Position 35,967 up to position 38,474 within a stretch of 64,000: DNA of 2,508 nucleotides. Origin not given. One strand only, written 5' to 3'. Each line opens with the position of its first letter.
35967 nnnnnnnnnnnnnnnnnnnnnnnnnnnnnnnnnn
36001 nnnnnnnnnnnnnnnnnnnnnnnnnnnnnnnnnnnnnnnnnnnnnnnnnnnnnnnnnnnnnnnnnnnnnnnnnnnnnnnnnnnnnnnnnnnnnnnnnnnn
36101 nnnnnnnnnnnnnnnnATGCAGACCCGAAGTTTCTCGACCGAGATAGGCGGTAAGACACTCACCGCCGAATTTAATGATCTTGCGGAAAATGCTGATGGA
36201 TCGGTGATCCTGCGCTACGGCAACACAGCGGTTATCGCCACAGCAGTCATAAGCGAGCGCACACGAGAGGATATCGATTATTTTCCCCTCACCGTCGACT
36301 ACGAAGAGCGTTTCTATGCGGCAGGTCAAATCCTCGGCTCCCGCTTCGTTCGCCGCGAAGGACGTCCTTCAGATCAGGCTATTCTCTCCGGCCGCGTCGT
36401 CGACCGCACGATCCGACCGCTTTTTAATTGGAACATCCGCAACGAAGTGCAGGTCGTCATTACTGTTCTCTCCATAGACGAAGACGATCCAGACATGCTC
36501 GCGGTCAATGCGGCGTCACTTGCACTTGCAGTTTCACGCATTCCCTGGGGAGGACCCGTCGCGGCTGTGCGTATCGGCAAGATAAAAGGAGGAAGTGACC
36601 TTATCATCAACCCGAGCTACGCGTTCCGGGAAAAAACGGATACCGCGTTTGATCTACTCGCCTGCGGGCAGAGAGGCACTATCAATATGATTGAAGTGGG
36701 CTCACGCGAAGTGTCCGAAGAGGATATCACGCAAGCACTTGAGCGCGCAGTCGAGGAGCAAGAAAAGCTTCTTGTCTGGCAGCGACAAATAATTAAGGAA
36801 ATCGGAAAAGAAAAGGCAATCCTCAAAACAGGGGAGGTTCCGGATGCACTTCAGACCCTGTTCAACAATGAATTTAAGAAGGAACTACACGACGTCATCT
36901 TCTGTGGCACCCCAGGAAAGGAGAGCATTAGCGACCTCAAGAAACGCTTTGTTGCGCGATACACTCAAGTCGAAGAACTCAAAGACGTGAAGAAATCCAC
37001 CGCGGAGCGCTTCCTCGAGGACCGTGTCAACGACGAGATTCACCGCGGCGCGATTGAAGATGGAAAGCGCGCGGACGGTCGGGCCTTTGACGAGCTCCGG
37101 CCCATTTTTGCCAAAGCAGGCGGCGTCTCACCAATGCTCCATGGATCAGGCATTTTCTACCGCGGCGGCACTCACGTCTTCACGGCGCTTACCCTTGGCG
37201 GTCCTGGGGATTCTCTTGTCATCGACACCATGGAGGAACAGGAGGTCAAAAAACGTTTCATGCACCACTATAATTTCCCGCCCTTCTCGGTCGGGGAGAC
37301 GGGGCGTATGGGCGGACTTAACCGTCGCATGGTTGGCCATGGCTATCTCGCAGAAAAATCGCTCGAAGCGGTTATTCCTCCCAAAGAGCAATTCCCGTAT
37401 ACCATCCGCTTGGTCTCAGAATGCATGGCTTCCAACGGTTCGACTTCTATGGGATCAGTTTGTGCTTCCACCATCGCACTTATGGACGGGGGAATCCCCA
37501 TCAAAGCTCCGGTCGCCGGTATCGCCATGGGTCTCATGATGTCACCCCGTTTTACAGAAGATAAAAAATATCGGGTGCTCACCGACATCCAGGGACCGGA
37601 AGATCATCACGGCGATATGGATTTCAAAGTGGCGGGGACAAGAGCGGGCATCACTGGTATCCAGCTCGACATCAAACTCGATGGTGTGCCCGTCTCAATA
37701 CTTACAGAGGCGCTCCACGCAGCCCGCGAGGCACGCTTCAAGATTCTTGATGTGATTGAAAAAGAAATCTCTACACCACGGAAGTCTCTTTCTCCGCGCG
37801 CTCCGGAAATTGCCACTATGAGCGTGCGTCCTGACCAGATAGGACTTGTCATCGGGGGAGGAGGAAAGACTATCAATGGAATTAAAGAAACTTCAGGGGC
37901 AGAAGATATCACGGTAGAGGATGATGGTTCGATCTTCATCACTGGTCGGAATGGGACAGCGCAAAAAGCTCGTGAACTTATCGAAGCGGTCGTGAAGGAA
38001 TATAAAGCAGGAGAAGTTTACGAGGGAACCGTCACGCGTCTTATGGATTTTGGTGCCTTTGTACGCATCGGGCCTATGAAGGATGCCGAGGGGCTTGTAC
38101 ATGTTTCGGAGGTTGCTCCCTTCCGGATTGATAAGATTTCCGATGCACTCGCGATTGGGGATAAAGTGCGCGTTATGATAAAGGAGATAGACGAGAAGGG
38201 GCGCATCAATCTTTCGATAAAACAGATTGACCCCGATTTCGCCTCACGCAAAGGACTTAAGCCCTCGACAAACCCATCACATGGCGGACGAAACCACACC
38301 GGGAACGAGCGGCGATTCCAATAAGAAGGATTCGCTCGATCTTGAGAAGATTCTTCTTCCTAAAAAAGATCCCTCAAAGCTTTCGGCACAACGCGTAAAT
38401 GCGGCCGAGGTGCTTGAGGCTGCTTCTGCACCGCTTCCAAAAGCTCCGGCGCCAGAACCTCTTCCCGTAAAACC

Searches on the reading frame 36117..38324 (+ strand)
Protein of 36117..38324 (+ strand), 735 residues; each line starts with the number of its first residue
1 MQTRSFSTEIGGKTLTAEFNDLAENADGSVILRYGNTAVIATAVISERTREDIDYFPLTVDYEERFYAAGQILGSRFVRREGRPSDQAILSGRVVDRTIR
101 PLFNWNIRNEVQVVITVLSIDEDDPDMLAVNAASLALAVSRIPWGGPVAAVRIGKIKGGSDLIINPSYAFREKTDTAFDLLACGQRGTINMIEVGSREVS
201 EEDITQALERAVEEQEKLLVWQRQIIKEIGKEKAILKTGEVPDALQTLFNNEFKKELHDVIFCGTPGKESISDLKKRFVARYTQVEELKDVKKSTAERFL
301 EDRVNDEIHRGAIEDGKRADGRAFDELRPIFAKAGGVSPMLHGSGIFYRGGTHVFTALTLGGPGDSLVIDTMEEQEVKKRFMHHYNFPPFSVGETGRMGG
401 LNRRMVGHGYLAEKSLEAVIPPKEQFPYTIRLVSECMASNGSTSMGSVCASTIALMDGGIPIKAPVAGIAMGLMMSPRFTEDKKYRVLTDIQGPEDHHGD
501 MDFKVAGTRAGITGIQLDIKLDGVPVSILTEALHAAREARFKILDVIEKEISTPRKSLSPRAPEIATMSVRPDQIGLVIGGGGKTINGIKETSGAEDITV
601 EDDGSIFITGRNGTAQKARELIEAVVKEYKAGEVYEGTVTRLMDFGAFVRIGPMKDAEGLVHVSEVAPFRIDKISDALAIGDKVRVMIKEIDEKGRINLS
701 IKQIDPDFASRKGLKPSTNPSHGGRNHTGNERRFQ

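Call 3: search_protein_families(library=pfam, proteins=[window:36117-38324:+], max_evalue=0.01)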
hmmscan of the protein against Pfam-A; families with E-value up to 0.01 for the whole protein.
window:36117-38324:+ (735 aa): 5 families
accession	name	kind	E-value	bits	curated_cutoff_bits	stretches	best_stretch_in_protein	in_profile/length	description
PF01138.27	RNase_PH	-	2.1e-49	167.7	25.5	2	13-143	3-130/130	3' exoribonuclease family, domain 1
PF00575.29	S1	-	2.4e-17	63.5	22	1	629-702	2-74/74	S1 RNA binding domain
PF00013.35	KH_1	-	8.4e-10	38.7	21.5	1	566-623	2-65/66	KH domain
PF03725.20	RNase_PH_C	-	1.3e-09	38.3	20.8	1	146-213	1-66/67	3' exoribonuclease family, domain 2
PF13083.13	KH_KhpA-B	-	0.0041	17.4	32.1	0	568-590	33-55/73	KhpA/KhpB, KH domain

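Call 4: search_protein_families(library=ncbifam, proteins=[window:36117-38324:+], max_evalue=0.01)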
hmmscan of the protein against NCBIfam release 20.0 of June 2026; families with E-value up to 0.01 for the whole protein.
window:36117-38324:+ (735 aa): 35 families (the best 25 are shown)
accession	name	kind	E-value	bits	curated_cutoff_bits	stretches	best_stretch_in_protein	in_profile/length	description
NF008805.1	PRK11824.1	equivalog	3.5e-236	785.8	471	1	6-703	2-682/683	polyribonucleotide nucleotidyltransferase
TIGR03591.1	polynuc_phos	equivalog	2.6e-231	769.8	525.05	1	10-703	2-688/689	polyribonucleotide nucleotidyltransferase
TIGR02696.1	pppGpp_PNP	exception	2.6e-175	584.8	1106.75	1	9-699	13-718/720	guanosine pentaphosphate synthetase I/polyribonucleotide nucleotidyltransferase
TIGR02065.1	ECX1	equivalog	4e-30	104.8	318.7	2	313-521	4-199/230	exosome complex exonuclease Rrp41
NF005208.0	PRK06676.1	equivalog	8.5e-23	81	368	1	615-707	177-267/391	30S ribosomal protein S1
NF000907.0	PRK00087.1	equivalog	2e-21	75.9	624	1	616-707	463-552/671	bifunctional 4-hydroxy-3-methylbut-2-enyl diphosphate reductase/30S ribosomal protein S1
NF010379.0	PRK13806.1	equivalog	2.1e-18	66.2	648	1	615-706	186-280/491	30S ribosomal protein S1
NF005973.0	PRK08059.1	equivalog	1.6e-17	63.7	148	1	627-711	3-86/123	S1 domain-containing post-transcriptional regulator GSP13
NF004952.0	PRK06299.1-2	equivalog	2.4e-17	62.5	524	1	617-707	204-292/580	30S ribosomal protein S1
NF004473.0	PRK05807.1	equivalog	2.7e-17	63.4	178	1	629-711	3-82/136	S1 domain-containing RNA-binding protein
NF040579.1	S1_dom_CvfD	subfamily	8e-17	61.5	117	1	629-708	1-79/113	CvfD/Ygs/GSP13 family RNA-binding post-transcriptional regulator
NF006363.0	PRK08582.1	equivalog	8.4e-16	58.4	171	1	632-732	6-104/140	S1 domain-containing RNA-binding protein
TIGR00717.1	rpsA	equivalog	6.2e-15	54.7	577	1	623-705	264-346/516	30S ribosomal protein S1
NF005911.0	PRK07899.1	equivalog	5.5e-14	51.7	691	1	626-711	288-372/486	30S ribosomal protein S1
NF004956.0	PRK06299.1-6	equivalog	5e-13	48.5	711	1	623-705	364-444/554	30S ribosomal protein S1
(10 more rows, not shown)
